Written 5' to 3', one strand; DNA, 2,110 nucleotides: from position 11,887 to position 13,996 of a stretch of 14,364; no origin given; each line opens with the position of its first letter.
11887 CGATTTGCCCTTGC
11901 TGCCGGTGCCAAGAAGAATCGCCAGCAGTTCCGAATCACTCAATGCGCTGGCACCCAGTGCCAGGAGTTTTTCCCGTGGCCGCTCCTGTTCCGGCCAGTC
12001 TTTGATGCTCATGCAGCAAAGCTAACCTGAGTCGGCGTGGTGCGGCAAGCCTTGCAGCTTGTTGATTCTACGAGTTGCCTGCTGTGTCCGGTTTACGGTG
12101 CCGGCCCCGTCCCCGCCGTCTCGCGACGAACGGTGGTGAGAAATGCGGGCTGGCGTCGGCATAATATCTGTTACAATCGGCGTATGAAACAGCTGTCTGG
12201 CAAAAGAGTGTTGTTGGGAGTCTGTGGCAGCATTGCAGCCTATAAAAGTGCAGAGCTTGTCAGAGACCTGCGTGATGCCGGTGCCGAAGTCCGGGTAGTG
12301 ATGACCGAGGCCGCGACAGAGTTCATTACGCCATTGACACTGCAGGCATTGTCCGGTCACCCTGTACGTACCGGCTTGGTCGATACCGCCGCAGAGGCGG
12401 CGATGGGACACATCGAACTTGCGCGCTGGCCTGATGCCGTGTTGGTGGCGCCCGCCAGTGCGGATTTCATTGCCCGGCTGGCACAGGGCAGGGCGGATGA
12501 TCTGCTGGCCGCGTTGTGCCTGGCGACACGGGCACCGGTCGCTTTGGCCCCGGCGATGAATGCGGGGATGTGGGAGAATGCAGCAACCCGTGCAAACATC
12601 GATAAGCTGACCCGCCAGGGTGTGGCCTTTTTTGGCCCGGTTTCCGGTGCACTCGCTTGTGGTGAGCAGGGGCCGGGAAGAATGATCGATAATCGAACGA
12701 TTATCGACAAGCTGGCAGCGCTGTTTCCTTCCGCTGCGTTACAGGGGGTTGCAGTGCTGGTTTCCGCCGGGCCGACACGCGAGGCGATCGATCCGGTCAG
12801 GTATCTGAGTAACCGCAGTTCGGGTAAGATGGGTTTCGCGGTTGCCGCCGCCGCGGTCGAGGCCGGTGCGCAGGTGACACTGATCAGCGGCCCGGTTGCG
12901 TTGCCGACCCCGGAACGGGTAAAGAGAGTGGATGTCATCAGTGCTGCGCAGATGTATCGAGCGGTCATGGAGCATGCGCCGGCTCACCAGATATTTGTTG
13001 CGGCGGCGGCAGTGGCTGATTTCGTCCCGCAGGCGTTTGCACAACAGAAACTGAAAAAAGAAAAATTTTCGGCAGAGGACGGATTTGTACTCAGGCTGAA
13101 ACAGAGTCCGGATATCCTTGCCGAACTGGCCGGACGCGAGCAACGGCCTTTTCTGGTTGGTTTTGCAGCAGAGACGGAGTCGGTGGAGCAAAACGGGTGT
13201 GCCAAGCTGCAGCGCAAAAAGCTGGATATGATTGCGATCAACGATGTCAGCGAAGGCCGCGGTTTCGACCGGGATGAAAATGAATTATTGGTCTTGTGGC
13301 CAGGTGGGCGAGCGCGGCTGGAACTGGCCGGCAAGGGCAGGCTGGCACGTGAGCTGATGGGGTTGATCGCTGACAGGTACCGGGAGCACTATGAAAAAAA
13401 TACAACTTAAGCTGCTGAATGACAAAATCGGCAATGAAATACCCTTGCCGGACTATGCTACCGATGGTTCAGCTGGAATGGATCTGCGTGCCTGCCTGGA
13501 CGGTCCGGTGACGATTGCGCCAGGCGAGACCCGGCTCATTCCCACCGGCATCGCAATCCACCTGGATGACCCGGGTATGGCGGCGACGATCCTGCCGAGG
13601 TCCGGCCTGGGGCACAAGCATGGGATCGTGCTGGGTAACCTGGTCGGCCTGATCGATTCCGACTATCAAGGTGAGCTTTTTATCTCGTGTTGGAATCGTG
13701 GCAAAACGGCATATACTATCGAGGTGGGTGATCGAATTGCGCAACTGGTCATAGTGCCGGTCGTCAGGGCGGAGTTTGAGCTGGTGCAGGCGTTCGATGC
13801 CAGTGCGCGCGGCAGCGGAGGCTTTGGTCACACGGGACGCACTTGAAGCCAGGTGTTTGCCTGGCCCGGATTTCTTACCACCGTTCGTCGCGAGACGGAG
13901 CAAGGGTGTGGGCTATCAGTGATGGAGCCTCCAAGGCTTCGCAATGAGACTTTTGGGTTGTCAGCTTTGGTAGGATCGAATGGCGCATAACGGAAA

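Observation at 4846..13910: Repeat family of ~40-50-nt intergenic elements: four copies in 14 kb, each abutting a gene end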

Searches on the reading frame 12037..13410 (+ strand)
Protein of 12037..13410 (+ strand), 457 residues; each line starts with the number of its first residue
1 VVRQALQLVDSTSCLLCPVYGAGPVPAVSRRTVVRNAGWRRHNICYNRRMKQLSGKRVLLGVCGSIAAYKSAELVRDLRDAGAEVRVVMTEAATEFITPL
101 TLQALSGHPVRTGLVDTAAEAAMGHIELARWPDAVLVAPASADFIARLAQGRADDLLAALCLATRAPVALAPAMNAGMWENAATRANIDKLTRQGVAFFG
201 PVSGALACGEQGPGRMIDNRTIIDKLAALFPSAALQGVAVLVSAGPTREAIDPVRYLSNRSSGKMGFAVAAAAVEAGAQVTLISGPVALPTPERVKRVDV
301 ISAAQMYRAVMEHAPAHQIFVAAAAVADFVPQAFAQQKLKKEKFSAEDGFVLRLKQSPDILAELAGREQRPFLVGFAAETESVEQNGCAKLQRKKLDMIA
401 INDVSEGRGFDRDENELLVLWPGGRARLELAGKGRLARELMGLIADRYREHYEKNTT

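Call 11: search_protein_families(library=pfam, proteins=[window:12037-13410:+])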
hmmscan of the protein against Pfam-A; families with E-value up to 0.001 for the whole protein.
window:12037-13410:+ (457 aa): 2 families
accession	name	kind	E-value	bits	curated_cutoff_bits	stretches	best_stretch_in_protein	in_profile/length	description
PF04127.22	DFP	-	5e-70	235.5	22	1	235-419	1-185/186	DNA/pantothenate metabolism flavoprotein C-terminal domain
PF02441.25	Flavoprotein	-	2.7e-33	115.3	22.7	1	56-227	1-159/162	Flavoprotein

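Call 37: find_homologous_proteins(query=window:12166-13410:+, max_evalue=1e-50)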
Query window:12166-13410:+ (414 aa): 8000 proteins with E <= 1e-50 among 8000 candidates; the best 120 are listed.
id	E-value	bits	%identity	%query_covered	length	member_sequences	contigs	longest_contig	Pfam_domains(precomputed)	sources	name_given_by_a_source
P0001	6.1e-264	893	100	100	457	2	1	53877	PF04127.23,PF02441.25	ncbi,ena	-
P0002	2.3e-207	707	80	100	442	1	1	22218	PF04127.23,PF02441.25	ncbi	-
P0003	1.8e-153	529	64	98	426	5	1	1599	PF04127.23,PF02441.25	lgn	-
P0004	1.2e-152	527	64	96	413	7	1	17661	PF04127.23,PF02441.25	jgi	jgi:phosphopantothenoylcysteine decarboxylase/phosphopantothenate--cysteine ligase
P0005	1.9e-152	526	63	98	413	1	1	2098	PF04127.23,PF02441.25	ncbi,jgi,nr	ncbi:MAG: bifunctional phosphopantothenoylcysteine decarboxylase/phosphopantothenate--cysteine ligas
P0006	6.6e-152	524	64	98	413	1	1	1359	PF04127.23,PF02441.25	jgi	jgi:phosphopantothenoylcysteine decarboxylase/phosphopantothenate--cysteine ligase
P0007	3.4e-151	522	65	96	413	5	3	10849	PF04127.23,PF02441.25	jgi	jgi:phosphopantothenoylcysteine decarboxylase/phosphopantothenate--cysteine ligase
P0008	3.5e-151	522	65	98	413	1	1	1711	PF04127.23,PF02441.25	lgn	-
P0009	5.0e-151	521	62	98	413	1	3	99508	PF04127.23,PF02441.25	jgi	jgi:phosphopantothenoylcysteine decarboxylase/phosphopantothenate--cysteine ligase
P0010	1.0e-150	520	64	98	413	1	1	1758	PF04127.23,PF02441.25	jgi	-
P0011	1.1e-150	520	63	99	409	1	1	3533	PF04127.23,PF02441.25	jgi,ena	-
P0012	1.4e-150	520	62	98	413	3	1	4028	PF04127.23,PF02441.25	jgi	jgi:phosphopantothenoylcysteine decarboxylase/phosphopantothenate--cysteine ligase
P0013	1.5e-150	520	63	98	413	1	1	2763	PF04127.23,PF02441.25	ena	-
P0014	1.9e-150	519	64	96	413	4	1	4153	PF04127.23,PF02441.25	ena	-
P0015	1.9e-150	519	65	99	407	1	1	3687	PF04127.23,PF02441.25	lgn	-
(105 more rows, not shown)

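Call 38: find_encoding_contigs(protein=P0002, flank=10000, max_places=3)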
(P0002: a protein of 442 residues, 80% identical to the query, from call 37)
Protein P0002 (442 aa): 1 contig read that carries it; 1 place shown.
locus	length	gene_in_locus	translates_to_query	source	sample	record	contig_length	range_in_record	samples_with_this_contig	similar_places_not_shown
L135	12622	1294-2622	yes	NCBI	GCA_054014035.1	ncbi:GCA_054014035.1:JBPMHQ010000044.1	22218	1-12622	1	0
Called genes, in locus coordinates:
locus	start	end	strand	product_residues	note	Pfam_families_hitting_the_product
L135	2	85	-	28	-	?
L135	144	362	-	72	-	-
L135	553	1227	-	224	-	PF20582:UPF0758_N, PF04002:RadC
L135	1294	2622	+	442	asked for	PF02441:Flavoprotein, PF04127:DFP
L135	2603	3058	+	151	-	PF00692:dUTPase, PF22769:DCD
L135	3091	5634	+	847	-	PF02878:PGM_PMM_I, PF02879:PGM_PMM_II, PF02880:PGM_PMM_III, PF00408:PGM_PMM_IV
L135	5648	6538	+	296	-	PF00696:AA_kinase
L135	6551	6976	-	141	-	-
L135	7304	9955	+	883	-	-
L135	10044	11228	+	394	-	PF13424:TPR_12, PF24885:TPR_NPHP3, PF13424:TPR_12, PF14938:SNAP, PF24885:TPR_NPHP3, PF00515:TPR_1, PF13374:TPR_10, PF13424:TPR_12, +19 more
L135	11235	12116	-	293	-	-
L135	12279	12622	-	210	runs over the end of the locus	-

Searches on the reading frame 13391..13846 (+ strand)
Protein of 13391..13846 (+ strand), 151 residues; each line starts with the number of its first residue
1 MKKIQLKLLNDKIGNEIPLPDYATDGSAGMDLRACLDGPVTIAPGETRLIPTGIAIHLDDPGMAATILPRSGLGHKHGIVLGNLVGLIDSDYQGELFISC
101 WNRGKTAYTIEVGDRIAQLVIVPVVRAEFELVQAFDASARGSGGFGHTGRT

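Call 11: search_protein_families(library=pfam, proteins=[window:13391-13846:+])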
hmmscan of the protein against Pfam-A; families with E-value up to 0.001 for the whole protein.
window:13391-13846:+ (151 aa): 2 families
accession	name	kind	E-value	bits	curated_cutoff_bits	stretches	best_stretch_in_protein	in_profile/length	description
PF00692.24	dUTPase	-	9e-38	129.4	22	1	16-149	2-129/129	dUTPase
PF22769.1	DCD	-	2.6e-07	31.3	27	1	38-121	69-150/153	dCTP deaminase-like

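Call 16: find_encoding_contigs(protein=window:13391-13846:+, flank=10000, max_places=6)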
Protein window:13391-13846:+ (151 aa): 2 contigs read that carry it; 2 places shown.
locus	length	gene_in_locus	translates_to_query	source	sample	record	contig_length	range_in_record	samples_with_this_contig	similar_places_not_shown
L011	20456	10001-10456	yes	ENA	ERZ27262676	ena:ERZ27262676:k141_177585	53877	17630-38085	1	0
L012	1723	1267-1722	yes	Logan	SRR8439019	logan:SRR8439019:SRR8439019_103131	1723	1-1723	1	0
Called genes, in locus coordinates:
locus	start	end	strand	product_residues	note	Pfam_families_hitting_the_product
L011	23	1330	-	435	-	PF23357:DUF7088 (weak), PF09822:ABC_transp_aux, PF14258:DUF4350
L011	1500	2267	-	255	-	PF12679:ABC2_membrane_2 (faint), PF12698:ABC2_membrane_3 (weak)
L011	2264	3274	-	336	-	PF00005:ABC_tran, PF13304:AAA_21 (weak), PF13732:DrrA1-3_C (weak)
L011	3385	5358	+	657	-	PF05378:Hydant_A_N, PF01968:Hydantoinase_A, PF19278:Hydant_A_C (faint)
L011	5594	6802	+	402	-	PF00487:FA_desaturase, PF01610:DDE_Tnp_ISL3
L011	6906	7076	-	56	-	PF00471:Ribosomal_L33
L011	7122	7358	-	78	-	PF00830:Ribosomal_L28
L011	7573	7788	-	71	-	-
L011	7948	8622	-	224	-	PF20582:UPF0758_N, PF04002:RadC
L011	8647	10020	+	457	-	PF02441:Flavoprotein, PF04127:DFP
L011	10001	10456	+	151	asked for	PF00692:dUTPase, PF22769:DCD (weak)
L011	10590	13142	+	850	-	PF02878:PGM_PMM_I, PF02879:PGM_PMM_II, PF02880:PGM_PMM_III, PF00408:PGM_PMM_IV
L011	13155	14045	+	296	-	PF00696:AA_kinase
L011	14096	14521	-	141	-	-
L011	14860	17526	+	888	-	-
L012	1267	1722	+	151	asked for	PF00692:dUTPase, PF22769:DCD (weak)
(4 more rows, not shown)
